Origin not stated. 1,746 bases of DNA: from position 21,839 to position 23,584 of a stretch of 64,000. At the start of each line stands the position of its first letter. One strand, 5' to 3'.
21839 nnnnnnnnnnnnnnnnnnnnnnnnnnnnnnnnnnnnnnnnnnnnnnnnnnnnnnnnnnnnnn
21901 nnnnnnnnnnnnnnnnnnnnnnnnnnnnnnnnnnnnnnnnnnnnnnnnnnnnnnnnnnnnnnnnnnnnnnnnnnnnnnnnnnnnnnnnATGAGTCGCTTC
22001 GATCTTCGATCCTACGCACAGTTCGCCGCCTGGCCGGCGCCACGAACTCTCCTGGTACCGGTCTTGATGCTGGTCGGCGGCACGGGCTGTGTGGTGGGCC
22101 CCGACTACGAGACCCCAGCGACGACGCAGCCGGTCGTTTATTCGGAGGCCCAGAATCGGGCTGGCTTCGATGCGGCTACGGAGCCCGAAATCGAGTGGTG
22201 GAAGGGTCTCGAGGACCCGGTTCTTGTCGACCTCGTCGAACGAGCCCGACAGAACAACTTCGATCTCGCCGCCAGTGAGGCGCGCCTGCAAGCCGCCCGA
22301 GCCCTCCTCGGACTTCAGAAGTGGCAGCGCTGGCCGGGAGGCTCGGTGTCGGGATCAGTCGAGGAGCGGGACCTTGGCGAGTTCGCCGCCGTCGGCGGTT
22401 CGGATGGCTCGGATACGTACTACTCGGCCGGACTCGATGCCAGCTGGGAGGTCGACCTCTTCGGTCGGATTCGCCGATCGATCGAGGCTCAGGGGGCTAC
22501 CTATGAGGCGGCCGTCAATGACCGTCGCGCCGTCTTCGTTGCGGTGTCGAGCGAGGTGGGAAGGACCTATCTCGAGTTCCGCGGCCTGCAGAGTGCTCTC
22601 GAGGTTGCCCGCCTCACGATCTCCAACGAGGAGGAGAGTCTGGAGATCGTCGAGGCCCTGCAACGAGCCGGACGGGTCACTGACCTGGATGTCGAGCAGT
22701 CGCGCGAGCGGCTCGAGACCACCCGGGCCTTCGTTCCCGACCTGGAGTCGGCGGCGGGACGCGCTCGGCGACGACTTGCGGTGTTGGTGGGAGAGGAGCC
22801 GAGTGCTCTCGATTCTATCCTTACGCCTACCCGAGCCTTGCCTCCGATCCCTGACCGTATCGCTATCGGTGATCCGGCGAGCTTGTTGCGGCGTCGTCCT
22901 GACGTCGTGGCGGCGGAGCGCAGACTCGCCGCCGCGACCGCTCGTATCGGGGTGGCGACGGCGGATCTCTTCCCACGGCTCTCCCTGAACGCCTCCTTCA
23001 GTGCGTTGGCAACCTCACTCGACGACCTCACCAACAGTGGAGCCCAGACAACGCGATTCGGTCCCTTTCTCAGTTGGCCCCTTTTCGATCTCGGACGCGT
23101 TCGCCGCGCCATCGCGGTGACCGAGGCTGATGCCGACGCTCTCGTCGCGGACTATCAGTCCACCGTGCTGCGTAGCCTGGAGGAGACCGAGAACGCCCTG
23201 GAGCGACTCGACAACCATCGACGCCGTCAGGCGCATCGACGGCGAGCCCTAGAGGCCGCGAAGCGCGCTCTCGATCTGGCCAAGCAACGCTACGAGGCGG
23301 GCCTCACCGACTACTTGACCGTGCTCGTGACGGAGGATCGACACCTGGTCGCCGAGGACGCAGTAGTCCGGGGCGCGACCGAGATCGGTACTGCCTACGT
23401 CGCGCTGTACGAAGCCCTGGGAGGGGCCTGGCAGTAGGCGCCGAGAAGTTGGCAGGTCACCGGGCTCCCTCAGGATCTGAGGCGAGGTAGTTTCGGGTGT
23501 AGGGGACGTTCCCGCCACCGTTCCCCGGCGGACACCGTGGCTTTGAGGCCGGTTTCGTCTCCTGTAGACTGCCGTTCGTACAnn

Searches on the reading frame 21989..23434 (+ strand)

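Call 30: search_protein_families(library=pfam, proteins=[window:21989-23434:+], max_evalue=0.0001)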
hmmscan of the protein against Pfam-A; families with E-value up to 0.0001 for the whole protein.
window:21989-23434:+ (482 aa): 1 family
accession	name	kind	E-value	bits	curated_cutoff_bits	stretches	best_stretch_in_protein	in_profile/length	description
PF02321.23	OEP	-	9e-50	169.5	22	2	298-478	7-187/187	Outer membrane efflux protein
